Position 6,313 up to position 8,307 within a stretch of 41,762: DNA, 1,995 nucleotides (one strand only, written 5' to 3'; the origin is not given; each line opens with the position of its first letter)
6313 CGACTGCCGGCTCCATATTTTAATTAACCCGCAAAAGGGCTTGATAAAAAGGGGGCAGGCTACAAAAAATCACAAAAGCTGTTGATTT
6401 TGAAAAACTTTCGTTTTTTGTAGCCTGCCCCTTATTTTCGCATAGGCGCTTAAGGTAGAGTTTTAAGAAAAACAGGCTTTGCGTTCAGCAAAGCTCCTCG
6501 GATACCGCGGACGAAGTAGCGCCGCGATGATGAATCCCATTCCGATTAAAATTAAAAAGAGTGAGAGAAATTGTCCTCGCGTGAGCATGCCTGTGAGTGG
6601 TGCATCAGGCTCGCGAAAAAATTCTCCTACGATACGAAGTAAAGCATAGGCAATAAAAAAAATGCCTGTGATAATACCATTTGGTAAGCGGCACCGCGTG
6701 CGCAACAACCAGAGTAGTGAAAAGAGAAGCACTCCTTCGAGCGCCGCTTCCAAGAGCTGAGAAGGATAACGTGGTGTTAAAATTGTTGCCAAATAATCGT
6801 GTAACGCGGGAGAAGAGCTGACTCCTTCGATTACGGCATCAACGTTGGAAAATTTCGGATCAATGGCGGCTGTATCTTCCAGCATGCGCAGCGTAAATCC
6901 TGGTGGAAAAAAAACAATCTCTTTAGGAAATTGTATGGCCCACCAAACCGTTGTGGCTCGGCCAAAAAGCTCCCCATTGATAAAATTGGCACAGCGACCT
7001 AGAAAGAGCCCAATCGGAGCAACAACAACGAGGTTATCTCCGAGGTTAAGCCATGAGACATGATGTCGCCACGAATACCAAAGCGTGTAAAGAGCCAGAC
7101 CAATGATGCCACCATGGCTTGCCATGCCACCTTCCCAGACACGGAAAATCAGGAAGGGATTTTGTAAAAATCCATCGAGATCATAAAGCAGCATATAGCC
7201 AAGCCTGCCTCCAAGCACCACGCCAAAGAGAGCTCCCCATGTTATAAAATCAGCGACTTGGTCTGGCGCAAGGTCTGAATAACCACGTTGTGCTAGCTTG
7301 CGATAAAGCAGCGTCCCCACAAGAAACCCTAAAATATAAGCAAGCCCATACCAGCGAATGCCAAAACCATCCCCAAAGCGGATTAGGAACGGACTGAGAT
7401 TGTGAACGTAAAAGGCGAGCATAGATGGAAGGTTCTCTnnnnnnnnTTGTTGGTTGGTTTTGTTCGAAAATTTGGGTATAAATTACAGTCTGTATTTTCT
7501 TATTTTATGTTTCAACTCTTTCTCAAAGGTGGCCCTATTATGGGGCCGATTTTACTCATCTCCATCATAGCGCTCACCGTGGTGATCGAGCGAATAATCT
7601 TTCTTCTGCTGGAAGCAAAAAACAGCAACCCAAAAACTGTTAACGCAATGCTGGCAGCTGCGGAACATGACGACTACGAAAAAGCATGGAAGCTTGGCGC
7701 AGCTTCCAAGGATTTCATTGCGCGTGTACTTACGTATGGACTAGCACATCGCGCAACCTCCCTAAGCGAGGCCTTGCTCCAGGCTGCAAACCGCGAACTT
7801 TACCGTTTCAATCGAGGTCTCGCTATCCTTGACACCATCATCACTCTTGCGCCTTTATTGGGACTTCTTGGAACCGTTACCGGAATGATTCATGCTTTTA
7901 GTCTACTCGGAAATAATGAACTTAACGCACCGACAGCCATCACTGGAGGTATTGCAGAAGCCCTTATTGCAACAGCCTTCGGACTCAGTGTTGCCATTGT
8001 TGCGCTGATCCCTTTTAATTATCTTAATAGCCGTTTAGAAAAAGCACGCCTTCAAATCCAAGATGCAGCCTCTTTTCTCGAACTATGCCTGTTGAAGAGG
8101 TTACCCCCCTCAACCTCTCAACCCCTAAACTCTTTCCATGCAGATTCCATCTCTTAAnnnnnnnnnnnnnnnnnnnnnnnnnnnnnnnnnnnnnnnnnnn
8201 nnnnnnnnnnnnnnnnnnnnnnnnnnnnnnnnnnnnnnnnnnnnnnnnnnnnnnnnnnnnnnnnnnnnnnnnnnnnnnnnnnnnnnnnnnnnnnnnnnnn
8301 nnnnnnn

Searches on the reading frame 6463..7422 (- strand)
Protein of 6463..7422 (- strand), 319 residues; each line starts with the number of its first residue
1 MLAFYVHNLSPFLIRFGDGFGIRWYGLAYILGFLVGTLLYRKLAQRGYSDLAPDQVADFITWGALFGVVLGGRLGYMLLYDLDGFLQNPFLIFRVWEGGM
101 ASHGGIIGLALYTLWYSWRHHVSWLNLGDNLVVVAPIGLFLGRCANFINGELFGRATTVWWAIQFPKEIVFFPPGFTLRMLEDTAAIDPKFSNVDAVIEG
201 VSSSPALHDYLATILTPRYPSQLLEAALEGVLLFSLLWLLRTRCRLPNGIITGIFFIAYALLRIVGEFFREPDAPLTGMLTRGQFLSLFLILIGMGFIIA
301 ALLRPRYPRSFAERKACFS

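Call 13: search_protein_families(library=pfam, proteins=[window:6463-7422:-])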
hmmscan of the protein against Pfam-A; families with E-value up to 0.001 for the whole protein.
window:6463-7422:- (319 aa): 1 family
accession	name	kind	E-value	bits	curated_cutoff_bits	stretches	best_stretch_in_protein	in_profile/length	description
PF01790.23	LGT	-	7.5e-66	222.3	24.9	1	13-299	3-239/240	Prolipoprotein diacylglyceryl transferase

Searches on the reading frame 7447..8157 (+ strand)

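Call 13: search_protein_families(library=pfam, proteins=[window:7447-8157:+])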
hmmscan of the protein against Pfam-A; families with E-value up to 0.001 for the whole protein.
window:7447-8157:+ (236 aa): 1 family
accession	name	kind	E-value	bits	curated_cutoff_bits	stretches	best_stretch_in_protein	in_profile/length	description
PF01618.21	MotA_ExbB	-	1e-30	106.5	22.9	1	89-205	4-126/127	MotA/TolQ/ExbB proton channel family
